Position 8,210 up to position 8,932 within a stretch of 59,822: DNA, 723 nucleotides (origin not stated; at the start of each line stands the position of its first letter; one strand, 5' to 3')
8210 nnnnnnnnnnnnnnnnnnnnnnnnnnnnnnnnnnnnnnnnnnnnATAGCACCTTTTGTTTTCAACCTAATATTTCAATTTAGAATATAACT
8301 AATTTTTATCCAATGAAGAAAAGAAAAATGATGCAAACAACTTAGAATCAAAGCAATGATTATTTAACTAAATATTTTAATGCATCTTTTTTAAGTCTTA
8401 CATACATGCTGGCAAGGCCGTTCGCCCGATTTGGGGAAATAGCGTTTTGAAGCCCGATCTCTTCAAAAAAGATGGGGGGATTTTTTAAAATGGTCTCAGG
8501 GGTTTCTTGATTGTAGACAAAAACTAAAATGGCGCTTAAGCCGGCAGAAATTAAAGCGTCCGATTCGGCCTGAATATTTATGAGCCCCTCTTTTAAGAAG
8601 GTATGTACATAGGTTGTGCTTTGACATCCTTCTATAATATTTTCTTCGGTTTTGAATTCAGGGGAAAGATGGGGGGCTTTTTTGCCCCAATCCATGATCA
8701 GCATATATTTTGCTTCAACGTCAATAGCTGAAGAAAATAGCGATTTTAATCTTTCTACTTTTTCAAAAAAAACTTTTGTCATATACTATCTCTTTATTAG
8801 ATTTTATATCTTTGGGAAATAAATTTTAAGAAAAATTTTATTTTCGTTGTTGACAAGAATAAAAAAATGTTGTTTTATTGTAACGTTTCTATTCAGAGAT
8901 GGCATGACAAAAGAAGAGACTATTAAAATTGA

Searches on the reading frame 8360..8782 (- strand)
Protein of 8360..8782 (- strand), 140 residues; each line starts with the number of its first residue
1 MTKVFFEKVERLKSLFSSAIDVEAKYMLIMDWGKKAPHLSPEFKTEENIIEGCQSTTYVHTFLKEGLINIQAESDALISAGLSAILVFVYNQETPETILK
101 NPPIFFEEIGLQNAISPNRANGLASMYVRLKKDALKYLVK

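Call 70: search_protein_families(library=ncbifam, proteins=[window:8360-8782:-], max_evalue=0.00001)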
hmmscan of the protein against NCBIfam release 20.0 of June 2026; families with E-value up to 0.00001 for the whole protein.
window:8360-8782:- (140 aa): 3 families
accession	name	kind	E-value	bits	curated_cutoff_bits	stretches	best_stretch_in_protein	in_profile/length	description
NF006792.0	PRK09296.1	equivalog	7.3e-23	80.9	160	1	10-135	8-135/138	cysteine desulfuration protein SufE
TIGR03391.1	FeS_syn_CsdE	equivalog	9.8e-16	58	136.4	1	10-131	13-136/139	cysteine desulfurase sulfur acceptor subunit CsdE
NF011594.0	PRK15019.1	equivalog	2.8e-11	43.9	252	1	10-126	18-136/147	cysteine desulfurase sulfur acceptor subunit CsdE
